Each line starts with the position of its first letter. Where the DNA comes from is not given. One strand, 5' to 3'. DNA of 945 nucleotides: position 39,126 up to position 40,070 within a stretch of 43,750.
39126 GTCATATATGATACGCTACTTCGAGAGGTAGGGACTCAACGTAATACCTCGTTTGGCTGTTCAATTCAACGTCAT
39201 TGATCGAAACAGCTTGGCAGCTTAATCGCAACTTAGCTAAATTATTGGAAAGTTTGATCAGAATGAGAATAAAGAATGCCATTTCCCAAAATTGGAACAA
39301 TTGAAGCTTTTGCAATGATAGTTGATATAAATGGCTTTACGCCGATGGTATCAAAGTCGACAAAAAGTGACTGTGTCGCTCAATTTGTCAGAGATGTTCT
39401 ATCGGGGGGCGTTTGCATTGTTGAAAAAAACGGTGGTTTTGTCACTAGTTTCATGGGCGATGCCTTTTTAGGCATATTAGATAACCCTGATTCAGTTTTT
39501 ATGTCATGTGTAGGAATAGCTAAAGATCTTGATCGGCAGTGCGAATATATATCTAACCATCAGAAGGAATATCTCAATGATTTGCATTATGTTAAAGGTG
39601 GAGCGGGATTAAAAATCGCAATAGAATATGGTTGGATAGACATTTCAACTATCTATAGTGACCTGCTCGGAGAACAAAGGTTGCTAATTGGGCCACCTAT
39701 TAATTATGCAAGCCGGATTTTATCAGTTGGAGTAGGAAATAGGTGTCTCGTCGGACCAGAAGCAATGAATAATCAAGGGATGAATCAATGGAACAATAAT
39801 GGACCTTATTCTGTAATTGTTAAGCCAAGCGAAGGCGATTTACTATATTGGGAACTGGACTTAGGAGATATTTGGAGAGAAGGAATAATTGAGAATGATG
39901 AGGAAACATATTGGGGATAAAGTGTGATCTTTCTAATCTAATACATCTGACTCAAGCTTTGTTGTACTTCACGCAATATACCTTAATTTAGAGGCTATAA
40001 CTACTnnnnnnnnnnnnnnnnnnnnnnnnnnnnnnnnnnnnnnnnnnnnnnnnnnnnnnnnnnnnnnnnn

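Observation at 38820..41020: AT-rich two-gene islet: minimal class III nucleotidyl cyclase plus unknown partner (candidate cyclic-nucleotide defence module)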

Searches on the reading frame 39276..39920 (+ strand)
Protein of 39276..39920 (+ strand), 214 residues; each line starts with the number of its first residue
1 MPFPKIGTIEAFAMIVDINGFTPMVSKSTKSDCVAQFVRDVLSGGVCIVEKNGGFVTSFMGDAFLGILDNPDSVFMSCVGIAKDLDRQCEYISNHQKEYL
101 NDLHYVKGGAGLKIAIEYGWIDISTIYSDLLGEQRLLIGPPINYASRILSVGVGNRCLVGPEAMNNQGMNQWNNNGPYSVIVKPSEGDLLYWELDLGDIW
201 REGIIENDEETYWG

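Call 3: search_protein_families(library=pfam, proteins=[window:39276-39920:+], max_evalue=1)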
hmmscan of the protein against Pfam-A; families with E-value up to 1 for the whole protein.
window:39276-39920:+ (214 aa): 1 family
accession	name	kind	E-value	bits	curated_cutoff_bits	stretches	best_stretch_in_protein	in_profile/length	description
PF00211.25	Guanylate_cyc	-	0.012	15.7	21.9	1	14-166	12-154/183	Adenylate and Guanylate cyclase catalytic domain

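Call 4: search_protein_families(library=padloc, proteins=[window:39276-39920:+], max_evalue=1)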
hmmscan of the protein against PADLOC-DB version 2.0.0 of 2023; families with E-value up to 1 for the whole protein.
window:39276-39920:+ (214 aa): 4 families
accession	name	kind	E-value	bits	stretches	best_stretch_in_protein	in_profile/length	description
PDLC02367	PycC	-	3.4e-07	27.9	1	8-158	41-183/226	-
PDLC00766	PycC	-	8.1e-05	20.2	1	9-68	42-100/232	Pycsar cyclase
PDLC00734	PycC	-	0.0001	19.6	1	11-67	190-245/374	Pycsar cyclase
PDLC02370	PycC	-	0.0014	16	1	13-65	84-135/340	-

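Call 5: search_protein_families(library=ncbifam, proteins=[window:39276-39920:+], max_evalue=1)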
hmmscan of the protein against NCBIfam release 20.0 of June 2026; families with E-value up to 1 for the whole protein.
window:39276-39920:+ (214 aa): 0 families

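Call 7: find_homologous_proteins(query=window:39276-39920:+)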
Query window:39276-39920:+ (214 aa): 215 proteins with E <= 0.001 among 305 candidates; the best 120 are listed.
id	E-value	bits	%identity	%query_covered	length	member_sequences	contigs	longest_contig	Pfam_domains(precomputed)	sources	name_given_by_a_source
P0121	1.3e-143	494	100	100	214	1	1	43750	-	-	-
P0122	1.1e-115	403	83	100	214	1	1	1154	-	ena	-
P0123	2.4e-114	398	81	100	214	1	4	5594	PF00211.26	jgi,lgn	jgi:class 3 adenylate cyclase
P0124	2.3e-109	382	78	100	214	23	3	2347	PF00211.26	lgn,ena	-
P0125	1.0e-107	377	77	100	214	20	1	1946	PF00211.26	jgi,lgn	jgi:class 3 adenylate cyclase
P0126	3.7e-107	375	77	100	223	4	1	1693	PF00211.26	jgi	-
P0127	8.7e-107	374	78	100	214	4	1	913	-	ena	-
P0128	4.9e-104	365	76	100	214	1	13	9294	-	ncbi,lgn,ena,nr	ncbi:MAG: hypothetical protein H8D55_01135 [Deltaproteobacteria bacterium]|nr:hypothetical protein [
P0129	1.2e-100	354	74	100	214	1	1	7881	PF00211.26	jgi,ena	-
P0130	3.2e-97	343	70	100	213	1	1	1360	PF00211.26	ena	-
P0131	3.2e-97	343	71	100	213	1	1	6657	PF00211.26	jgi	jgi:class 3 adenylate cyclase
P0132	3.7e-97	342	71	100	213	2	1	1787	-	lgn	-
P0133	9.4e-96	338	69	100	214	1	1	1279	PF00211.26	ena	-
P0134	3.9e-95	336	70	100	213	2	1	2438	-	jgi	jgi:class 3 adenylate cyclase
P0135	6.4e-95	335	65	100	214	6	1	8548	-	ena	-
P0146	2.1e-87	310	66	100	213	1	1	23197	PF00211.26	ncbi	-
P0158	4.2e-79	283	62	99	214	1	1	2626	PF00211.26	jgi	jgi:class 3 adenylate cyclase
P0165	1.1e-74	269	60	99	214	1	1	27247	-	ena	-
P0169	5.6e-70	253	61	88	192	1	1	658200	-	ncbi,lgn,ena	-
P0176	2.7e-67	245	60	99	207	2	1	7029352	PF00211.26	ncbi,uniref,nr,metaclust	ncbi:adenylate/guanylate cyclase domain-containing protein [Spirosoma radiotolerans]|uniref:Guanylat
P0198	7.1e-61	224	54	96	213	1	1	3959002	PF00211.26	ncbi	-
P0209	8.4e-60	220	54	96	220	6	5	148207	PF00211.26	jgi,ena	jgi:class 3 adenylate cyclase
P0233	1.3e-56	210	52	100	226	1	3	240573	-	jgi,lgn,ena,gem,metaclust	metaclust:\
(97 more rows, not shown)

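Call 23: search_solved_structures(query=window:39276-39920:+, max_evalue=1, show_alignments=2)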
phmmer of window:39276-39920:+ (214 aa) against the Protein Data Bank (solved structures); distinct sequences matched with E-value up to 1: 15.
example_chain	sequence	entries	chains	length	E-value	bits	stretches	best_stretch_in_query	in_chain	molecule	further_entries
1wc0_A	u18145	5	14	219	0.0073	19.1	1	14-76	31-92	ADENYLATE CYCLASE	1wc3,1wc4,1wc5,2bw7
1wc1_A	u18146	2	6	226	0.0079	18.9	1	14-76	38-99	ADENYLATE CYCLASE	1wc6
5x4t_A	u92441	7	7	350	0.0098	18.7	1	9-173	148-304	Photoactivated adenylyl cyclase | Family 3 adenylate cyclase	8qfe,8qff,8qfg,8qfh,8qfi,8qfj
9f1z_A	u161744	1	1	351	0.0098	18.6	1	9-173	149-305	Family 3 adenylate cyclase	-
5x4u_A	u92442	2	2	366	0.011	18.5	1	9-173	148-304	Photoactivated adenylyl cyclase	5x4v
4yus_A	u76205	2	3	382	0.012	18.4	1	9-173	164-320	Family 3 adenylate cyclase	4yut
9f1w_A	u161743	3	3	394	0.013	18.3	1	9-173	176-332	Family 3 adenylate cyclase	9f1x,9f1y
3r5g_A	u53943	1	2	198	0.066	15.9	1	15-162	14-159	CyaB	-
2w01_A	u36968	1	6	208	0.083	15.6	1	2-194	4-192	ADENYLATE CYCLASE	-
6ao9_A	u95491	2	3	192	0.093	15.4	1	15-152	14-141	Bacterio-rhodopsin/guanylyl cyclase 1 fusion protein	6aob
6aoa_A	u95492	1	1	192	0.17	14.6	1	15-151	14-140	Bacterio-rhodopsin/guanylyl cyclase 1 fusion protein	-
26wd_A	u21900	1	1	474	0.2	14.3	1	77-131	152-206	Alpha-amylase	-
2j6p_A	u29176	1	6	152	0.27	13.9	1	62-94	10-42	SB(V)-AS(V) REDUCTASE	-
6sir_A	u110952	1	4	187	0.65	12.7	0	14-74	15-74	Nucleotide cyclase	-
1tzb_A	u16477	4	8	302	0.77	12.5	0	55-155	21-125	glucose-6-phosphate isomerase, conjectural | glucose-6-phosphate isomerase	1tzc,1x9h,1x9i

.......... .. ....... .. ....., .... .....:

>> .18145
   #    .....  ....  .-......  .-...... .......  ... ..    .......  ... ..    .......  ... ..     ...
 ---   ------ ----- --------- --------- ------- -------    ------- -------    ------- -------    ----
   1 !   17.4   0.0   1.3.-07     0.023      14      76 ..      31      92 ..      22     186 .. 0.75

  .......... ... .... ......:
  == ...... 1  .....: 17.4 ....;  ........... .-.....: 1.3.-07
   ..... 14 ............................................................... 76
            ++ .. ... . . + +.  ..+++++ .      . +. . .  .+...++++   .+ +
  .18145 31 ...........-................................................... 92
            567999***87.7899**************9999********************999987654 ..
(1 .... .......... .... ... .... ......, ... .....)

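Call 24: find_encoding_contigs(protein=P0123, flank=5000, max_places=3)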
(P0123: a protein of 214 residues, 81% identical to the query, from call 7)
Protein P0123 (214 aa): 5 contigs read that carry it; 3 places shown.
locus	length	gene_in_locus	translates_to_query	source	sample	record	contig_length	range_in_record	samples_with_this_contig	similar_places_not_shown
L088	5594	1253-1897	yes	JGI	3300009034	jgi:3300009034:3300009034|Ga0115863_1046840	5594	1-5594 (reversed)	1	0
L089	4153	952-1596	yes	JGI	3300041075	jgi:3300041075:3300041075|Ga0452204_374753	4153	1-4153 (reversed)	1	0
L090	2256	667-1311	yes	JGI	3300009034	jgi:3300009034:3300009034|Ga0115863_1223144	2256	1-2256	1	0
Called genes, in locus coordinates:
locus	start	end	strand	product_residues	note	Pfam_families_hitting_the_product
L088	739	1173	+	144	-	-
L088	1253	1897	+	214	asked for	PF00211:Guanylate_cyc (weak)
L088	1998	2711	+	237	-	-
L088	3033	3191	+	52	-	-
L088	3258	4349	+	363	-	PF00589:Phage_integrase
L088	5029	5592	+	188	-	?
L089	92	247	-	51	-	-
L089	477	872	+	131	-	-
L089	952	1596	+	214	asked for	PF00211:Guanylate_cyc (weak)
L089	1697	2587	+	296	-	-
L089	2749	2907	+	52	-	-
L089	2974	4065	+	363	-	PF00589:Phage_integrase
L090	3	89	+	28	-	?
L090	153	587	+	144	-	-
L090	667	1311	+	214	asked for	PF00211:Guanylate_cyc (weak)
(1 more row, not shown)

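Call 25: find_encoding_contigs(protein=P0128, flank=5000, max_places=4)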
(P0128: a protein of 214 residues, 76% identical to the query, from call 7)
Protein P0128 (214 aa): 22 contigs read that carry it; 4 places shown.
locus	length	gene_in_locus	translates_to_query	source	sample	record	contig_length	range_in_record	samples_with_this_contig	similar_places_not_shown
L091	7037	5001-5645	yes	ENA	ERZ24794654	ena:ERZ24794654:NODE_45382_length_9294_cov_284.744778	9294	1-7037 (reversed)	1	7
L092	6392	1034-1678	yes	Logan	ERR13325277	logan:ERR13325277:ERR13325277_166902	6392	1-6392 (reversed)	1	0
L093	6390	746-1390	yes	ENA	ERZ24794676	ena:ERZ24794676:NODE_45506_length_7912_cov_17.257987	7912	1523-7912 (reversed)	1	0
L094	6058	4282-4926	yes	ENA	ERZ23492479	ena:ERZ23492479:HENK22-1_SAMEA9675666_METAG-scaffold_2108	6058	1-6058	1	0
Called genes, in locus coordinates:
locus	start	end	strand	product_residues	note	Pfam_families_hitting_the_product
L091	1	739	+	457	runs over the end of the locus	PF06782:UPF0236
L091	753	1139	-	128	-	PF01797:Y1_Tnp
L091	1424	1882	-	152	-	PF16289:PIN_12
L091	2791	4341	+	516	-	PF12770:CHAT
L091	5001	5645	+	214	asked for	-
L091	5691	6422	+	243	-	-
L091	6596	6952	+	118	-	-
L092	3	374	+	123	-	?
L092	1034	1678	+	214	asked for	-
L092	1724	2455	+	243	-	-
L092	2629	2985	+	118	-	-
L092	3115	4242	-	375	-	PF00282:Pyridoxal_deC, PF00266:Aminotran_5 (faint)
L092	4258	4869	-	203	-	PF01914:MarC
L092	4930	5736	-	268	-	-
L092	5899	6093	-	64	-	-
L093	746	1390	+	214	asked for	-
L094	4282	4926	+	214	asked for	-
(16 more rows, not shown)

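Call 26: find_encoding_contigs(protein=P0146, flank=5000, max_places=2)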
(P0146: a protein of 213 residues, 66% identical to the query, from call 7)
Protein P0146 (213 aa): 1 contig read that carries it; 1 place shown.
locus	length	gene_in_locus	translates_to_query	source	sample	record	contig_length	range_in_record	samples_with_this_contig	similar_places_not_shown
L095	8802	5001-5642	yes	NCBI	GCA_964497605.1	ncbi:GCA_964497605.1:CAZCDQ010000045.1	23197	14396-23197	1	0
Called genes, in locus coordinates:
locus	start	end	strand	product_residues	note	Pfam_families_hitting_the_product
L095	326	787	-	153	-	PF08534:Redoxin, PF00578:AhpC-TSA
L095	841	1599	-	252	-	PF01182:Glucosamine_iso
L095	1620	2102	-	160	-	-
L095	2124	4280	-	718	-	PF19313:DUF5916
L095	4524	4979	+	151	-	PF00717:Peptidase_S24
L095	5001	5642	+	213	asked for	PF00211:Guanylate_cyc (weak)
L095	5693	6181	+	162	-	-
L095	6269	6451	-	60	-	-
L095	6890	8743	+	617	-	PF01590:GAF, PF13185:GAF_2, PF13492:GAF_3, PF13487:HD_5, PF01966:HD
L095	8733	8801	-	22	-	?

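Call 27: find_encoding_contigs(protein=P0176, flank=5000, max_places=2)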
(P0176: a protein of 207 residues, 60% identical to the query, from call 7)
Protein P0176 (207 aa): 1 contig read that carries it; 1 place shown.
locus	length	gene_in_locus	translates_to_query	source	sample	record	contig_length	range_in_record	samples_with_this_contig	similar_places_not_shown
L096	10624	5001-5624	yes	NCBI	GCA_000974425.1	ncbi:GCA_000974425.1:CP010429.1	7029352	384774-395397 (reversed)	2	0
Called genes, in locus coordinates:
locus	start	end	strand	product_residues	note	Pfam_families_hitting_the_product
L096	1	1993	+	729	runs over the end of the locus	PF13588:HSDR_N_2, PF02384:N6_Mtase, PF07669:Eco57I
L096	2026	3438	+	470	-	PF01420:Methylase_S (faint)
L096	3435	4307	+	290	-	-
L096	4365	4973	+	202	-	-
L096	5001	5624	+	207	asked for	PF00211:Guanylate_cyc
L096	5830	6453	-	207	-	-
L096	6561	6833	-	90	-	PF18932:DUF5681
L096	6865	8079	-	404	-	PF21957:Zn_ribbon_16, PF19898:DUF6371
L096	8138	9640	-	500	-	PF13148:DUF3987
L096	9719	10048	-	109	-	PF12728:HTH_17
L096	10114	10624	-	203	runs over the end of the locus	-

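Call 28: find_encoding_contigs(protein=P0169, flank=5000, max_places=2)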
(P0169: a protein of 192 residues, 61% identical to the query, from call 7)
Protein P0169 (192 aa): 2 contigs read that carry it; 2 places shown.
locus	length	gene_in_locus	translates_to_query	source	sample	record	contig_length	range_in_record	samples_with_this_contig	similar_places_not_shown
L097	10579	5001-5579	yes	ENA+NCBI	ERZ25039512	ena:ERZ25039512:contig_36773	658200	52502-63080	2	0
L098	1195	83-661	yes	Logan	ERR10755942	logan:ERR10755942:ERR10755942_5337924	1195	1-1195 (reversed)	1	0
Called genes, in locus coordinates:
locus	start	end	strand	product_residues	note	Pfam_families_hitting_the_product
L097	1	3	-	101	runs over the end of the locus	PF01850:PIN (weak)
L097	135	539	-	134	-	PF01850:PIN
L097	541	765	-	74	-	PF04014:MazE_antitoxin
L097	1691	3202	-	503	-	PF05598:DUF772, PF01609:DDE_Tnp_1, PF13751:DDE_Tnp_1_6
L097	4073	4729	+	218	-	PF04358:DsrC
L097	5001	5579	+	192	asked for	-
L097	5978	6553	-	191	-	-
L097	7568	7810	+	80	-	-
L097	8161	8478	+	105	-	PF10387:DUF2442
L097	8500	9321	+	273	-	PF05362:Lon_C (weak), PF13541:ChlI, PF01078:Mg_chelatase (weak)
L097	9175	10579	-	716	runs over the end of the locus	PF00239:Resolvase, PF07508:Recombinase, PF13408:Zn_ribbon_recom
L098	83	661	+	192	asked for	-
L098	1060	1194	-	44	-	?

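Call 29: find_encoding_contigs(protein=P0233, flank=5000, max_places=2)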
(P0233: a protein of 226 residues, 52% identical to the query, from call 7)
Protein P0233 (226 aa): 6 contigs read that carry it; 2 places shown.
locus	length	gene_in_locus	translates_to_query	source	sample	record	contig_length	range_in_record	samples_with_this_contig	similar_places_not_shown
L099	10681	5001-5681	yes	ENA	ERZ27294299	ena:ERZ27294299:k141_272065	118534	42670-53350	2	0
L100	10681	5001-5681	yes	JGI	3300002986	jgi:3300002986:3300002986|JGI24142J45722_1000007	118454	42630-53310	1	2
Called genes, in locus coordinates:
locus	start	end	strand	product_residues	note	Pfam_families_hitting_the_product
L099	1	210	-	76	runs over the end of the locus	PF13560:HTH_31, PF12844:HTH_19, PF01381:HTH_3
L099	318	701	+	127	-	-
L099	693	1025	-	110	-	-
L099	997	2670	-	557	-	PF00580:UvrD-helicase, PF13245:AAA_19, PF00580:UvrD-helicase, PF13361:UvrD_C, PF13538:UvrD_C_2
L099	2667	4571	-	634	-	PF02463:SMC_N, PF11398:DUF2813 (weak), PF13175:AAA_15, PF13476:AAA_23 (weak), PF13555:AAA_29 (faint), PF13304:AAA_21, PF20469:OLD-like_TOPRIM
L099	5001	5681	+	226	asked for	-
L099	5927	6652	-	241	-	PF13365:Trypsin_2 (weak)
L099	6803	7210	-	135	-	-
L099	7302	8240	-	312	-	PF18863:AbiJ_NTD4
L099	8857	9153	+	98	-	-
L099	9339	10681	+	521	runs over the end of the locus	PF00239:Resolvase, PF07508:Recombinase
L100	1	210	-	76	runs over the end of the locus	PF13560:HTH_31, PF12844:HTH_19, PF01381:HTH_3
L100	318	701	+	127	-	-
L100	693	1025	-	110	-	-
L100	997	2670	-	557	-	PF00580:UvrD-helicase, PF13245:AAA_19, PF00580:UvrD-helicase, PF13361:UvrD_C, PF13538:UvrD_C_2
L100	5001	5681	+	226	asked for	-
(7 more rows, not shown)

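Call 44: search_solved_structures(query=A2, max_evalue=0.01, show_alignments=0)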
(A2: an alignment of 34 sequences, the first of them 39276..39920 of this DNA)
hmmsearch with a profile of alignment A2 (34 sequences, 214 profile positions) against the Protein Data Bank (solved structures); distinct sequences matched with E-value up to 0.01: 21.
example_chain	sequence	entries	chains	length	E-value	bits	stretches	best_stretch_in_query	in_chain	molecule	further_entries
1wc0_A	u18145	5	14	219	1.1e-05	28.3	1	16-162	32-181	ADENYLATE CYCLASE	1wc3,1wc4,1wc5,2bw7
1wc1_A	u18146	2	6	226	1.1e-05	28.2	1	16-162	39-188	ADENYLATE CYCLASE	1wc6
5mbg_A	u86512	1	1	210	6.5e-05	25.7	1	14-185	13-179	Beta subunit of photoactivated adenylyl cyclase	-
7r65_A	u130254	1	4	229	9.2e-05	25.2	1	12-154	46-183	Adenylate/guanylate cyclase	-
5m27_A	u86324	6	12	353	0.0003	23.5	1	15-185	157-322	Beta subunit of photoactivated adenylyl cyclase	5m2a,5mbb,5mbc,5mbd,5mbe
5mbj_A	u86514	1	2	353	0.0003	23.5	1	15-185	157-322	Beta subunit of photoactivated adenylyl cyclase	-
5mbk_A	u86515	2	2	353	0.0003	23.5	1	15-185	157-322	Beta subunit of photoactivated adenylyl cyclase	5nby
5mbh_A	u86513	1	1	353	0.00033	23.4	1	15-185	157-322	Beta subunit of photoactivated adenylyl cyclase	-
2w01_A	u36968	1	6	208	0.00038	23.2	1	41-192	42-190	ADENYLATE CYCLASE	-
4cm2_A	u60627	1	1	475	0.00052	22.8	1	10-85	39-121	ADENYLATE CYCLASE TYPE 10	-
4oya_A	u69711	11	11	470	0.00052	22.8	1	10-85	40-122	Adenylate cyclase type 10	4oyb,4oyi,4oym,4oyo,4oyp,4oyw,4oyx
4clf_A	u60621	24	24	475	0.00053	22.7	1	10-85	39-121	ADENYLATE CYCLASE TYPE 10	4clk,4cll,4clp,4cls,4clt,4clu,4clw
4cm0_A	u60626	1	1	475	0.0009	22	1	10-85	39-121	SOLUBLE ADENYLYL CYCLASE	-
6ao9_A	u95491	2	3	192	0.001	21.8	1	16-194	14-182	Bacterio-rhodopsin/guanylyl cyclase 1 fusion protein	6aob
3r5g_A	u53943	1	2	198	0.0032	20.2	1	16-182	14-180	CyaB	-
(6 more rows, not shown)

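Call 46: search_protein_families(library=padloc, alignment_id=A2, max_evalue=0.001)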
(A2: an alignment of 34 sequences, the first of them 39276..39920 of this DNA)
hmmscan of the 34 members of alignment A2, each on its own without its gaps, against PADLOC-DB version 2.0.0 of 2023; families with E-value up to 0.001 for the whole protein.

A. member 1, window:39276-39920:+ (214 aa): 3 families
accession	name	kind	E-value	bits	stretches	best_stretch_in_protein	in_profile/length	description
PDLC02367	PycC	-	3.4e-07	27.9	1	8-158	41-183/226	-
PDLC00766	PycC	-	8.1e-05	20.2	1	9-68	42-100/232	Pycsar cyclase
PDLC00734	PycC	-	0.0001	19.6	1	11-67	190-245/374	Pycsar cyclase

B. families by the number of members that match (of 34 scanned): 10 families
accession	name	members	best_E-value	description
PDLC02367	PycC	31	6.4e-12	-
PDLC00734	PycC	26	4.6e-08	Pycsar cyclase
PDLC00766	PycC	21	3.6e-09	Pycsar cyclase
PDLC02370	PycC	14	1e-05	-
PDLC02369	PycC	13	2.7e-06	-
PDLC02366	PycC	7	1.8e-06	-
PDLC00762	PycC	3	0.00011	Pycsar cyclase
PDLC00765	PycC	2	0.00034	Pycsar cyclase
PDLC00764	PycC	2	0.00061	Pycsar cyclase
PDLC02368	PycC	1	0.00015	-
